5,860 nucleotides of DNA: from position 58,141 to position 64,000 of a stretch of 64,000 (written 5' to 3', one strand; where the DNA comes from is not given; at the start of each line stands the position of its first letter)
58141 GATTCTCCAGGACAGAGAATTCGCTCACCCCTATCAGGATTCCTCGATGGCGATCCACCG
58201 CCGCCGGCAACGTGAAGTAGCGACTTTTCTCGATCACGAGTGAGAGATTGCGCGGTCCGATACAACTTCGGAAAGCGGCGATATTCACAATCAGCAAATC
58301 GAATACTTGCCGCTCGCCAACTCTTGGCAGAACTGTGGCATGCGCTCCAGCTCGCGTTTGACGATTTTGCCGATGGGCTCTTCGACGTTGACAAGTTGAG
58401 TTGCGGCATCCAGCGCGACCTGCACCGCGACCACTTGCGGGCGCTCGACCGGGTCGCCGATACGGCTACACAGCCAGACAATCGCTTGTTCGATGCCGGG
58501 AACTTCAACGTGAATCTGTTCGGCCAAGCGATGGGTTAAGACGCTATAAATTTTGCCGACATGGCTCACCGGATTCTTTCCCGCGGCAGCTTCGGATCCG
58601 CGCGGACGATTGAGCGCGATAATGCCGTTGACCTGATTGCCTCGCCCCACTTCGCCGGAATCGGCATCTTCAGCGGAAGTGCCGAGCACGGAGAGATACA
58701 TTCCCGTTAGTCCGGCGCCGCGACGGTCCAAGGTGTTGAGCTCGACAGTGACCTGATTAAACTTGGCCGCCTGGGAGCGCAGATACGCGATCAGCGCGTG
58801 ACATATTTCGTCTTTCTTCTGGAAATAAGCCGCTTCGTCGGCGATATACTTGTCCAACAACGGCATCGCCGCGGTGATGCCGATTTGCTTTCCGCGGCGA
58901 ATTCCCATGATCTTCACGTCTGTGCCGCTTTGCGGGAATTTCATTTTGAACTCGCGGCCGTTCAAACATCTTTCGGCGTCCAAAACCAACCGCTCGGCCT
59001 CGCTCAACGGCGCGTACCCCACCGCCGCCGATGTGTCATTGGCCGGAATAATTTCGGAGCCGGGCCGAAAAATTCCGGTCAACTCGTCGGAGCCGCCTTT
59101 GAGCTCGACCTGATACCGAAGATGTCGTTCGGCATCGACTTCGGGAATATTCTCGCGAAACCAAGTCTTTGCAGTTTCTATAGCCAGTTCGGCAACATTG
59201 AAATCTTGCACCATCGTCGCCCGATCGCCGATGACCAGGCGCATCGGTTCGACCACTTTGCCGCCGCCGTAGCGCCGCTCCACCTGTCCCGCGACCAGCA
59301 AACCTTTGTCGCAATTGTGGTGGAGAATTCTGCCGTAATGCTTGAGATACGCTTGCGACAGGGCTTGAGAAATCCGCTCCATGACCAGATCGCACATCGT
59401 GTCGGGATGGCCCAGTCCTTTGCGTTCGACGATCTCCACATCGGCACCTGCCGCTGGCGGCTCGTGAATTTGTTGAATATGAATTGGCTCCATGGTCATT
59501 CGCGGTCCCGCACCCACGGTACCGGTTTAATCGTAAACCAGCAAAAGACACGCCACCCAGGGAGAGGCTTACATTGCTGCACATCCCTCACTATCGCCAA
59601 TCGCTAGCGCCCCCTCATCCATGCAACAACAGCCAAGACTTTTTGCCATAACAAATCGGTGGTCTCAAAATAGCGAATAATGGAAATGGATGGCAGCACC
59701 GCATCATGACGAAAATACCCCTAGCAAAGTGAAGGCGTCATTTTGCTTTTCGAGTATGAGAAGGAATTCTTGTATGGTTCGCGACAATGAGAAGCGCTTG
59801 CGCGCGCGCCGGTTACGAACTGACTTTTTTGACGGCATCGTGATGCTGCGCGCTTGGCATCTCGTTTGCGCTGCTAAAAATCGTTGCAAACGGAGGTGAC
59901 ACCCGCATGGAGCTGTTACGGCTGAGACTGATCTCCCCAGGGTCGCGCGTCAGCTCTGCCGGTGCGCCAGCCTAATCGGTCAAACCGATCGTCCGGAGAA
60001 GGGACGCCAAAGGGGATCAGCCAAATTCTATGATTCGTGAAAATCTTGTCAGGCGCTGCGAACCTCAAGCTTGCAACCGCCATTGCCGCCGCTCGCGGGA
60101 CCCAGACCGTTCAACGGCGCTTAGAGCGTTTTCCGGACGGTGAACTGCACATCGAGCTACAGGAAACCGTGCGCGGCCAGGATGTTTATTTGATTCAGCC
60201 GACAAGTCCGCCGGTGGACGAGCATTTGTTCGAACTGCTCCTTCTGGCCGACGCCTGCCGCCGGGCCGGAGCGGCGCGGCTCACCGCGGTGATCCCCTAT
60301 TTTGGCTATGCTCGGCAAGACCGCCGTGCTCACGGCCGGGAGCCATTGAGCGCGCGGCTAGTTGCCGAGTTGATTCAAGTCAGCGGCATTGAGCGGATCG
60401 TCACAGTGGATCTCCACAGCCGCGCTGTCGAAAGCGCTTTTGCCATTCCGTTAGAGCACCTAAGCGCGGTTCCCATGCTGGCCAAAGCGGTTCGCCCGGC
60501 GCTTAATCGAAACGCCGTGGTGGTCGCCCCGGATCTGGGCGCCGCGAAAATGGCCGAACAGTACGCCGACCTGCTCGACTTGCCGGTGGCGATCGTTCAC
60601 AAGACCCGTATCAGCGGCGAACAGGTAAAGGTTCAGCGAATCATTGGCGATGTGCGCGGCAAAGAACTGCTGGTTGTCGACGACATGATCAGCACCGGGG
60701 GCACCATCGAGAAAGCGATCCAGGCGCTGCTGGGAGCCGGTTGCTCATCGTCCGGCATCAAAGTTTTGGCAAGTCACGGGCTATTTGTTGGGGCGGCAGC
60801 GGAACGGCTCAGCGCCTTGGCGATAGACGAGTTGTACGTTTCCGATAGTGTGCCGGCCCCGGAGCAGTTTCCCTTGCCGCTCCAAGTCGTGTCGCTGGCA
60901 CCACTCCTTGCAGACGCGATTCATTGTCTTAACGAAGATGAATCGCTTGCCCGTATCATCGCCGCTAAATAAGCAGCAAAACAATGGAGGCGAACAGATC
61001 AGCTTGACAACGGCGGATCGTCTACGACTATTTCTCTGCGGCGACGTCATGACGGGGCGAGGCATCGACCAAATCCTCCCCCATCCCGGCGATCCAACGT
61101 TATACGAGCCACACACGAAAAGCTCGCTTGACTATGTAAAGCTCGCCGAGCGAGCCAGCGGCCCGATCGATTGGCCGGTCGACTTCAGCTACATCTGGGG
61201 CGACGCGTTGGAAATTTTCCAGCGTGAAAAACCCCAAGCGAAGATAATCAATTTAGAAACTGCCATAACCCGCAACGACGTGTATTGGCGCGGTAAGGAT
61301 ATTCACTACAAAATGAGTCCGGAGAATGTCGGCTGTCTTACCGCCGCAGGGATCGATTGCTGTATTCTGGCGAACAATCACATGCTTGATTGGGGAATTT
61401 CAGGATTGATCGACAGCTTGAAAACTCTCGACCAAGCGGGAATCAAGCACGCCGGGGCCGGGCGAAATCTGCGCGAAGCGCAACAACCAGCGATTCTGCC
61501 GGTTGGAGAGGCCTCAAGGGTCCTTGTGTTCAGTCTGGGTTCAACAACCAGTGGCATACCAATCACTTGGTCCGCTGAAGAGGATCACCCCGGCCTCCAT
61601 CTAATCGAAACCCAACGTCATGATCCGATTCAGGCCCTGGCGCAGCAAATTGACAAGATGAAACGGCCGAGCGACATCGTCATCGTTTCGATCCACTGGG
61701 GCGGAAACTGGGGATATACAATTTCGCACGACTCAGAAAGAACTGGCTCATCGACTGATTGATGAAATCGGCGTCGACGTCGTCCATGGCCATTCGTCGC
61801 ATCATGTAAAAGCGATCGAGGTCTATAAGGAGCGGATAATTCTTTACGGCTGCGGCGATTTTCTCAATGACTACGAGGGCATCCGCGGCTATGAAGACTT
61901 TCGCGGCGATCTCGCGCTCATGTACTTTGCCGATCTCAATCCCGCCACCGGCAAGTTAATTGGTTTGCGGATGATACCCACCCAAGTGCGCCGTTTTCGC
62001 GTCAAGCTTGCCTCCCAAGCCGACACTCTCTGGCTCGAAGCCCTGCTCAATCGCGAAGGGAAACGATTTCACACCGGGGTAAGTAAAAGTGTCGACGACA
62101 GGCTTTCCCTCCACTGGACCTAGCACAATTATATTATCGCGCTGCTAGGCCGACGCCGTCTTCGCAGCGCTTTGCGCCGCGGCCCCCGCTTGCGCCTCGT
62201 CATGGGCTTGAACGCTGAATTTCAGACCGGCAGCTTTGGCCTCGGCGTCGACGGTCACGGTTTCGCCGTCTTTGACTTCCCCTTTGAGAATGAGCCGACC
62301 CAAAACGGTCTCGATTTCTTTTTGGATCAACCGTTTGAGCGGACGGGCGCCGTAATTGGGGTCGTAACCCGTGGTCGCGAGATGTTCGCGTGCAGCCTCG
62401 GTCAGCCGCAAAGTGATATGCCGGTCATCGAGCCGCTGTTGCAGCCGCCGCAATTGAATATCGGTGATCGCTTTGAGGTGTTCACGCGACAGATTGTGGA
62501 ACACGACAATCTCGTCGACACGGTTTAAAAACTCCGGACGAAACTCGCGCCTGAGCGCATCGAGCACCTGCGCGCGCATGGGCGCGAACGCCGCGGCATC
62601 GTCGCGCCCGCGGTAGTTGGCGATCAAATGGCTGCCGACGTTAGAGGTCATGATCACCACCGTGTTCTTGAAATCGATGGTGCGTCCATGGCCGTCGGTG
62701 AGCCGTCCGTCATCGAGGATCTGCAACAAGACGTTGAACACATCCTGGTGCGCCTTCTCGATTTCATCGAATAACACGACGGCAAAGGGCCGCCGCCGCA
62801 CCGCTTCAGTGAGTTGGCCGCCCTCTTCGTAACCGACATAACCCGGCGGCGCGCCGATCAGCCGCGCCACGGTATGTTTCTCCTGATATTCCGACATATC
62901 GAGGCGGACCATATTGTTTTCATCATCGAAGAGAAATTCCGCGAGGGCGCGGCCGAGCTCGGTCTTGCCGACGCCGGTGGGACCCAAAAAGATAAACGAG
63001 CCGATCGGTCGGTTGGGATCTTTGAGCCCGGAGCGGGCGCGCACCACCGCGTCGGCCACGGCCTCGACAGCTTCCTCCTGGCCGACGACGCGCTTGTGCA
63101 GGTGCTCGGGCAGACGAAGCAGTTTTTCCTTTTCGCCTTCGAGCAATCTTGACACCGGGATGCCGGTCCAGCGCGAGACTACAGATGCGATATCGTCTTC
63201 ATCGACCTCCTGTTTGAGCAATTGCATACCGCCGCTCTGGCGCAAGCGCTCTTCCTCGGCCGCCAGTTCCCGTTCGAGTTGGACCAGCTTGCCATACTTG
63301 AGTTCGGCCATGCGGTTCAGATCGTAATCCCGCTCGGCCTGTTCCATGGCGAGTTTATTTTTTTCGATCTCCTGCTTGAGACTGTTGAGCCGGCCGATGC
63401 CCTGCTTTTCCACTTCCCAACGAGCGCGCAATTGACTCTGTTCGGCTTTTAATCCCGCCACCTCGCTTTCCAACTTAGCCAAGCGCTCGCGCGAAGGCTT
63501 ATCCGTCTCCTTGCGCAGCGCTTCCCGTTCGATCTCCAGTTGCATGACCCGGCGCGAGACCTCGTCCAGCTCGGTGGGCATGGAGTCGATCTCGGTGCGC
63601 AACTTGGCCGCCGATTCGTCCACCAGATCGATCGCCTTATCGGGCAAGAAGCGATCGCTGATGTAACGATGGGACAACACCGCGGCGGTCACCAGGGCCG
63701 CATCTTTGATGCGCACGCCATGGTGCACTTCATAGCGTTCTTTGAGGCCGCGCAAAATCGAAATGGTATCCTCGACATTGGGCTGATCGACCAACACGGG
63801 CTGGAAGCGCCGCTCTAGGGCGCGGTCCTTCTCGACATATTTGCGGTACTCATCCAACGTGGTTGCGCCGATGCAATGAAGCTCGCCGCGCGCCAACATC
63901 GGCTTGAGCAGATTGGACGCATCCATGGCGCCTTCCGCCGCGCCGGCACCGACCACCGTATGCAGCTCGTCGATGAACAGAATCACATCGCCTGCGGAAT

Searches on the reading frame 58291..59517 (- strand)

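Call 62: search_protein_families(library=pfam, proteins=[window:58291-59517:-], max_evalue=0.01)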
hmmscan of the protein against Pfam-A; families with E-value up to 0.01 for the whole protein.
window:58291-59517:- (408 aa): 1 family
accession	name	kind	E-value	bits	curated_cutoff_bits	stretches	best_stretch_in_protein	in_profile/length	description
PF01941.24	AdoMet_Synthase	-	6e-146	486.8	27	1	12-404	3-395/395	S-adenosylmethionine synthetase (AdoMet synthetase)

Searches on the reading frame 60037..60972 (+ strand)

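Call 62: search_protein_families(library=pfam, proteins=[window:60037-60972:+], max_evalue=0.01)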
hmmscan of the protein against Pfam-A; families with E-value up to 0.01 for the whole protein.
window:60037-60972:+ (311 aa): 4 families
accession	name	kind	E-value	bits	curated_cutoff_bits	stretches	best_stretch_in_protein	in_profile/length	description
PF13793.12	Pribosyltran_N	-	2.1e-45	153.8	25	1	1-117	1-117/117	N-terminal domain of ribose phosphate pyrophosphokinase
PF14572.12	Pribosyl_synth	-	2.7e-17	63.7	27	2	201-306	76-181/184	Phosphoribosyl synthetase-associated domain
PF00156.33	Pribosyltran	-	7.5e-16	58.3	26.3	1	157-246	28-125/158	Phosphoribosyl transferase domain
PF14681.12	UPRTase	-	5.1e-05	23.3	27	1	197-245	109-157/206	Uracil phosphoribosyltransferase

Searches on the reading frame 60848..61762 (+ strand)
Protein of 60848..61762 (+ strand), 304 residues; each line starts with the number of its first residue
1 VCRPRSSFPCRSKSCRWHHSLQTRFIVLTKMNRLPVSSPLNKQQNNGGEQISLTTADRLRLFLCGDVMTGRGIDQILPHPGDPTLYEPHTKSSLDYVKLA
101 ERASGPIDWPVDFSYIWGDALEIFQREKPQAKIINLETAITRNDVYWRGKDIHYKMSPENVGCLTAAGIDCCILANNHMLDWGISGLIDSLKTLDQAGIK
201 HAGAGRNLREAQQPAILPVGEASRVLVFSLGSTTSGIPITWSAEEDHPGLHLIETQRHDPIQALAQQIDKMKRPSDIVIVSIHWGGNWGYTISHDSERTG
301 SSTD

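Call 62: search_protein_families(library=pfam, proteins=[window:60848-61762:+], max_evalue=0.01)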
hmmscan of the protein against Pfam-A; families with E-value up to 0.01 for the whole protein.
window:60848-61762:+ (304 aa): 1 family
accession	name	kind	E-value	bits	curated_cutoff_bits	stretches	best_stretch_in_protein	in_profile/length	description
PF09587.15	PGA_cap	-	3e-56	191.2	27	1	61-298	2-212/255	Bacterial capsule synthesis protein PGA_cap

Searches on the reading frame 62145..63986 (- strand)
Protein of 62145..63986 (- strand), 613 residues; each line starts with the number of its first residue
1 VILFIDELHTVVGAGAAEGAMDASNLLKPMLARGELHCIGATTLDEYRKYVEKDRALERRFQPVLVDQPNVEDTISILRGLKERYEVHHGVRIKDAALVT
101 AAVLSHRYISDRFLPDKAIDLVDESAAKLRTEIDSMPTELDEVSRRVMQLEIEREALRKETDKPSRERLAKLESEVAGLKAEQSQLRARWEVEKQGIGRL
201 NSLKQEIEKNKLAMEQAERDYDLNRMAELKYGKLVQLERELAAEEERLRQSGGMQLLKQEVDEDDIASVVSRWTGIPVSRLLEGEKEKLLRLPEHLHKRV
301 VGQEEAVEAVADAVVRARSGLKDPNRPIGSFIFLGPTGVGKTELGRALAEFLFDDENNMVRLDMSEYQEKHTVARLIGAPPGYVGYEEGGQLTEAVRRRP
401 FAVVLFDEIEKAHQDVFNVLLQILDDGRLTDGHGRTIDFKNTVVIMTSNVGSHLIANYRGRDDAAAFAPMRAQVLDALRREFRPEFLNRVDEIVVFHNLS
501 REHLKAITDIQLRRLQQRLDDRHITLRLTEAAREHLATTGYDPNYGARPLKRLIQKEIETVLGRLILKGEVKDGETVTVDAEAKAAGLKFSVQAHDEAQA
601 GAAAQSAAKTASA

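Call 12: search_protein_families(library=pfam, proteins=[window:62145-63986:-])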
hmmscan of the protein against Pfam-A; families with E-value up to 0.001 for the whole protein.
window:62145-63986:- (613 aa): 8 families
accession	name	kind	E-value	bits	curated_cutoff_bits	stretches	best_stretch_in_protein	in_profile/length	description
PF07724.20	AAA_2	-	5.3e-69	231.9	27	1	326-493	1-166/166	AAA domain (Cdc48 subfamily)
PF17871.7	AAA_lid_9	-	8.9e-34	116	22.8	1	71-172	2-103/104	AAA lid domain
PF10431.15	ClpB_D2-small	-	2e-30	105.1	21.9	1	499-579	1-81/81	C-terminal, D2-small domain, of ClpB protein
PF07728.20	AAA_5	-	2.9e-13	50.5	22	1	331-452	2-125/139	AAA domain (dynein-related subfamily)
PF00004.35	AAA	-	9.9e-12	45.9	21.2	1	332-462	2-123/131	ATPase family associated with various cellular activities (AAA)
PF13401.12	AAA_22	-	3.8e-05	24.4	27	1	330-426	7-110/130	AAA domain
PF00158.32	Sigma54_activat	-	0.00011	22.4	20.2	1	331-455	25-149/168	Sigma-54 interaction domain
PF00437.27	T2SSE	-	0.00056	19.1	24.9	0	325-404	139-216/370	Type II/IV secretion system protein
